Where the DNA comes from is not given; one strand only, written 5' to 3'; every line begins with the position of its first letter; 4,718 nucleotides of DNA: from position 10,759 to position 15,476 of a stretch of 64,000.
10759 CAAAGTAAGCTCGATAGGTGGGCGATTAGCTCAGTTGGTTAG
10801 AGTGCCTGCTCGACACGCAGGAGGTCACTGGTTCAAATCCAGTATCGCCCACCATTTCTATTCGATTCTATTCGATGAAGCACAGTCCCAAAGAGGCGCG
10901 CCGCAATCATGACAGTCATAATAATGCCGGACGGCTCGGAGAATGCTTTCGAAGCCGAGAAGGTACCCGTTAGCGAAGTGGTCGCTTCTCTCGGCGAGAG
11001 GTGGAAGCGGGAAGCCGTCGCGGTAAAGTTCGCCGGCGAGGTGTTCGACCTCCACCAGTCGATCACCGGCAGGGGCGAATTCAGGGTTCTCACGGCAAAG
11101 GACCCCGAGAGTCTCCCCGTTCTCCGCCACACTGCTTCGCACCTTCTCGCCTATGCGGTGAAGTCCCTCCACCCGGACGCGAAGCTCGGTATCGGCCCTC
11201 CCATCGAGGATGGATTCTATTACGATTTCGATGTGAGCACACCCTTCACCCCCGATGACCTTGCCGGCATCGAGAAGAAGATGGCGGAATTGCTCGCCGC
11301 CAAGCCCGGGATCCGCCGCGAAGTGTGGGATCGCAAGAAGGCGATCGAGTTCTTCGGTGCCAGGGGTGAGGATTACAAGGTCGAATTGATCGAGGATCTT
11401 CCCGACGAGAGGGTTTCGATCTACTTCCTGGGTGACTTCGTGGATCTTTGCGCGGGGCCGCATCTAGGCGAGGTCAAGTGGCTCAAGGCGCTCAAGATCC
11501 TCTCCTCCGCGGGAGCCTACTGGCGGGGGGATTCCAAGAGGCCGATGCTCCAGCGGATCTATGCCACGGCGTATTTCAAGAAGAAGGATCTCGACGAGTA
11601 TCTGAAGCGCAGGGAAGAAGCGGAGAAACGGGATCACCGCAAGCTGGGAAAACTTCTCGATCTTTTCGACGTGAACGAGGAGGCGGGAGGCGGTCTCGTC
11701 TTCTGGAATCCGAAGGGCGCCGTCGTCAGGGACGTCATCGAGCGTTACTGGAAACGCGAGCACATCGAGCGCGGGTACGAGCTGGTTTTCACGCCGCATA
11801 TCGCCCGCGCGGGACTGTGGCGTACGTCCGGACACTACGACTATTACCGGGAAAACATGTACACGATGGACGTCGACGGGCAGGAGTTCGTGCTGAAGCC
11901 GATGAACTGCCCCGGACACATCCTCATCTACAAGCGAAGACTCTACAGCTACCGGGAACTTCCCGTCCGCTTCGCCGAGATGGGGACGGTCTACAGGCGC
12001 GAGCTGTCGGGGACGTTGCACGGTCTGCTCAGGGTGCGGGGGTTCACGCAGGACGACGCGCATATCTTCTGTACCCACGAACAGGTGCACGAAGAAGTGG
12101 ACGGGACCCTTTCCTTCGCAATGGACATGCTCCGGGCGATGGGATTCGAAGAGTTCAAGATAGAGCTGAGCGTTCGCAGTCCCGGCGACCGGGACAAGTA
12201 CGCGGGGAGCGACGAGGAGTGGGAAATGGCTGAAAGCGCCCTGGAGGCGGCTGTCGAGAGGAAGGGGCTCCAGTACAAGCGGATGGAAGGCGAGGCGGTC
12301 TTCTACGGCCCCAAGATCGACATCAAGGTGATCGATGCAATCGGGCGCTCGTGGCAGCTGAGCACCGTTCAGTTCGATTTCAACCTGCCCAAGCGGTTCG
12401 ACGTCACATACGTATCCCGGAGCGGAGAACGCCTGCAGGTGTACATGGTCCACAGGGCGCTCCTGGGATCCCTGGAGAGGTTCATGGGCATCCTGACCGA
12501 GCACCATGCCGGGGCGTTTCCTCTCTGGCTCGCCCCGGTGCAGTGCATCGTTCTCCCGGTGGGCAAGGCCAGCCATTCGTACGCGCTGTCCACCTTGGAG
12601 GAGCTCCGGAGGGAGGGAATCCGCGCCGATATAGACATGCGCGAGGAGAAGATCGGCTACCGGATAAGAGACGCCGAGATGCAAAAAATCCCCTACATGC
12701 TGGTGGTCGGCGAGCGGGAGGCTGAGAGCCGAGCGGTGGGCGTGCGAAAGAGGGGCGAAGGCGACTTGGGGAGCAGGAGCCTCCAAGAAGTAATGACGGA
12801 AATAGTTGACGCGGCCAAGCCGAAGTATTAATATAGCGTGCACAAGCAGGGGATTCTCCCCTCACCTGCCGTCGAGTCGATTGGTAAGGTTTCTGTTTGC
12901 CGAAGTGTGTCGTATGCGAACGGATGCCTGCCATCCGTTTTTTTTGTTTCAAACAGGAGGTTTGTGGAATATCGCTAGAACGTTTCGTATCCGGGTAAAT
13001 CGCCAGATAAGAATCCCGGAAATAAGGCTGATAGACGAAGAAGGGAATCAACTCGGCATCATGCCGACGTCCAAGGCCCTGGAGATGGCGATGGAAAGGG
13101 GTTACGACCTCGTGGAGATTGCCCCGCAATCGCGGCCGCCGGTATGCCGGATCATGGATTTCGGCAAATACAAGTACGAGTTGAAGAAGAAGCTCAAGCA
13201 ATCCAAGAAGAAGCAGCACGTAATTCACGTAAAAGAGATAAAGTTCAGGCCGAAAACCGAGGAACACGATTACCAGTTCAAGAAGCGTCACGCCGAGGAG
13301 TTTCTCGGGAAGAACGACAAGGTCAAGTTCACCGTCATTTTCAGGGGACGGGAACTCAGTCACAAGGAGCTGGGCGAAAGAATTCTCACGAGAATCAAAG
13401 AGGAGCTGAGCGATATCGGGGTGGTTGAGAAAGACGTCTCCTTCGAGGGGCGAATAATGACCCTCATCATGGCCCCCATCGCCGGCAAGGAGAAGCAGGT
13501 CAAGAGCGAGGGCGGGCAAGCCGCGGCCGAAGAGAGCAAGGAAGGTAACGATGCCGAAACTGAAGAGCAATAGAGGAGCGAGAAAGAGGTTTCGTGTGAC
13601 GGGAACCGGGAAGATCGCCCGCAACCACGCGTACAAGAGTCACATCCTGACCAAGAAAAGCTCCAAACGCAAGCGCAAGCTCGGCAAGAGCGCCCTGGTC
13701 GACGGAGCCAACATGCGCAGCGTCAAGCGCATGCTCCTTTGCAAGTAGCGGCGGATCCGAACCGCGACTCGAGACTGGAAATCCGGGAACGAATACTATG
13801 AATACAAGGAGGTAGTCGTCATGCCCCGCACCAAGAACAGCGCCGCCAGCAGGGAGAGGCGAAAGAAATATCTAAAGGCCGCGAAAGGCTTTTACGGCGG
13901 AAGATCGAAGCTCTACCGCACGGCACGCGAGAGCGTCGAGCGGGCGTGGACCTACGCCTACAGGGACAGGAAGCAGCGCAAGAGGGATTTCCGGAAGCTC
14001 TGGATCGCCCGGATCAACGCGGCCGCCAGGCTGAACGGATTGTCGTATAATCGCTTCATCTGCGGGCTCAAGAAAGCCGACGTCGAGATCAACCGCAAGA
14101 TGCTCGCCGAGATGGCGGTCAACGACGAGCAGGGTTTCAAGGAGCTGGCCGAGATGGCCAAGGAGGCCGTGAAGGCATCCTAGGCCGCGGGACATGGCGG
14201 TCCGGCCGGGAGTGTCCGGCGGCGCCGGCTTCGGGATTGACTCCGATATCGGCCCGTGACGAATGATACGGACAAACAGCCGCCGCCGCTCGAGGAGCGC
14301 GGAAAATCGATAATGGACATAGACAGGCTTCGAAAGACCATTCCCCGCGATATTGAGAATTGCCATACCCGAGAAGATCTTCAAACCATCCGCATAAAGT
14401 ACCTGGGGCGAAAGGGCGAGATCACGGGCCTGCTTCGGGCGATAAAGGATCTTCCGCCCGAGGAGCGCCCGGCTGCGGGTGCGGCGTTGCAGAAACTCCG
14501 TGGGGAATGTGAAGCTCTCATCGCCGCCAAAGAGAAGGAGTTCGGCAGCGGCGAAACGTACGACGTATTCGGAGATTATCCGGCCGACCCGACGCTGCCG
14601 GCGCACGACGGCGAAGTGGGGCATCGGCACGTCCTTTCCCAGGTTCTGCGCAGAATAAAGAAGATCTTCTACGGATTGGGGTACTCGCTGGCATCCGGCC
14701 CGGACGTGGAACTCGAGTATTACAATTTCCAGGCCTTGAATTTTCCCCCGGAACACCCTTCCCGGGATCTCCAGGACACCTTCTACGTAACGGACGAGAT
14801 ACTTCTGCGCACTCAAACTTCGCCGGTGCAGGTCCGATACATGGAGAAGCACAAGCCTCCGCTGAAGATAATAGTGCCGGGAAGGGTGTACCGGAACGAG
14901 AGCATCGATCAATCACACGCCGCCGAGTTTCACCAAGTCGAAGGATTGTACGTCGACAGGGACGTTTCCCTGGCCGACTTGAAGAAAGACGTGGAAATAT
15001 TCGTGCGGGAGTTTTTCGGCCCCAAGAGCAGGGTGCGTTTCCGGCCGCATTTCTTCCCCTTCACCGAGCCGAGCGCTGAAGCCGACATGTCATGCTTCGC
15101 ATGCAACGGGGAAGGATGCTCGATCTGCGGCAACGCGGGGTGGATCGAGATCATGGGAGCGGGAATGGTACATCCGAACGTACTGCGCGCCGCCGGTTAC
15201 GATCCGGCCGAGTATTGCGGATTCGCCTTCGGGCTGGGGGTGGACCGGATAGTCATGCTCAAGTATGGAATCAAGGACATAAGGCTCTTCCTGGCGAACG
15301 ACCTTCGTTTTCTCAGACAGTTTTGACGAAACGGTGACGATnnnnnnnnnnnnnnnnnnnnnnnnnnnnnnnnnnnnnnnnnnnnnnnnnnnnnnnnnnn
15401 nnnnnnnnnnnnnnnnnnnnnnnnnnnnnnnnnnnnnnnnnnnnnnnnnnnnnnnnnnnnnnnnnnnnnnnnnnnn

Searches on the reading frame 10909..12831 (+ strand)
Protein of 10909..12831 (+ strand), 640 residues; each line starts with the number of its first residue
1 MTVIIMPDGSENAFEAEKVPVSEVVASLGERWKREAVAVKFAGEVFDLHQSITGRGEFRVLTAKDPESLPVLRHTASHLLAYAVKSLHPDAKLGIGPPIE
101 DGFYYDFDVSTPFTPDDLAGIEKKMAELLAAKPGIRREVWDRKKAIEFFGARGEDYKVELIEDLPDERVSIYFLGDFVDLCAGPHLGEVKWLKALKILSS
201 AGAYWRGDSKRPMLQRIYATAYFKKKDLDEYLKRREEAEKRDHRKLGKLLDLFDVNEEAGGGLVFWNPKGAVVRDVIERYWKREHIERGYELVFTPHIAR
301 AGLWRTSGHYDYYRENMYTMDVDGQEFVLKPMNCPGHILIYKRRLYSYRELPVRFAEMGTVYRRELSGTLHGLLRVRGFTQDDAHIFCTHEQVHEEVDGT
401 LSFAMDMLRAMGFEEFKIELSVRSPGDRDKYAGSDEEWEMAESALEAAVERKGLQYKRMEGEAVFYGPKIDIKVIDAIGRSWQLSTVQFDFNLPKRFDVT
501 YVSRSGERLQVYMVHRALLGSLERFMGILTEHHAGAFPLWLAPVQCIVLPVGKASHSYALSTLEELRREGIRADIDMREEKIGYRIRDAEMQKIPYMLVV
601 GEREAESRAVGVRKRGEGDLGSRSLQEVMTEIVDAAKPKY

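Call 11: search_protein_families(library=ncbifam, proteins=[window:10909-12831:+], max_evalue=1e-8)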
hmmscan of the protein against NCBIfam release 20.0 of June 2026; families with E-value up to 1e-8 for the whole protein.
window:10909-12831:+ (640 aa): 10 families
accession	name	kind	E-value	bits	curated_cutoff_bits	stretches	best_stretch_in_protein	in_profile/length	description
TIGR00418.1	thrS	equivalog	1.9e-212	707.1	383.65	1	73-633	1-562/565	threonine--tRNA ligase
NF003068.0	PRK03991.1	equivalog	8.2e-69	232.5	484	1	229-635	185-591/613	threonine--tRNA ligase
NF006625.0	PRK09194.1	equivalog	1.8e-22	80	558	1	259-392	35-168/559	proline--tRNA ligase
TIGR00408.1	proS_fam_I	equivalog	5.5e-21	75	437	1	479-635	216-380/475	proline--tRNA ligase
TIGR00409.1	proS_fam_II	equivalog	1e-20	74.2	306.7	1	259-392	35-168/568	proline--tRNA ligase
NF008979.1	PRK12325.1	exception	6.9e-20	71.3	550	1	260-392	36-168/437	proline--tRNA ligase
TIGR00442.1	hisS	equivalog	1.6e-19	70.2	286.75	1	541-615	322-396/406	histidine--tRNA ligase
NF003211.1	PRK04173.1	equivalog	8.4e-18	64.4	312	0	328-442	164-278/454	glycine--tRNA ligase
NF011500.0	PRK14938.1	equivalog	1.4e-16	60.5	362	1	532-633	263-364/387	Ser-tRNA(Thr) hydrolase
TIGR00389.1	glyS_dimeric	equivalog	9.1e-16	57.5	243.3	0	537-629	465-558/565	glycine--tRNA ligase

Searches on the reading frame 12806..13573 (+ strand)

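Call 11: search_protein_families(library=ncbifam, proteins=[window:12806-13573:+], max_evalue=1e-8)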
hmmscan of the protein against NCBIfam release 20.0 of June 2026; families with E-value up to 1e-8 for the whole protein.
window:12806-13573:+ (255 aa): 1 family
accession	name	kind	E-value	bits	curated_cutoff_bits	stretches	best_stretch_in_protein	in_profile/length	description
TIGR00168.2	infC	equivalog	5.4e-68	228.1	60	1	62-224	5-167/170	translation initiation factor IF-3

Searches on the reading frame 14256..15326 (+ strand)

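Call 11: search_protein_families(library=ncbifam, proteins=[window:14256-15326:+], max_evalue=1e-8)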
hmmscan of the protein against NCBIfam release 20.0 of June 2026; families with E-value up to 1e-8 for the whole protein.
window:14256-15326:+ (356 aa): 5 families
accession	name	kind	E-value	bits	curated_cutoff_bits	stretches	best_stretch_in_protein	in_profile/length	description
TIGR00468.1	pheS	equivalog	6.2e-94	314.9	237.45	2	181-356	158-322/324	phenylalanine--tRNA ligase subunit alpha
NF003210.0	PRK04172.1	equivalog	1.3e-59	202.3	350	2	179-355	329-490/496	phenylalanine--tRNA ligase subunit alpha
NF051887.1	PheS_related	equivalog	2.8e-44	151.6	300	1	125-356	12-239/349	PheS-related mystery ligase SrmL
TIGR00469.1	pheS_mito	equivalog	2.3e-34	118.8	258.35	2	256-356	240-343/451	phenylalanine--tRNA ligase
TIGR00470.1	sepS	equivalog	6.2e-10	38.1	380.65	0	196-345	201-340/533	O-phosphoserine--tRNA ligase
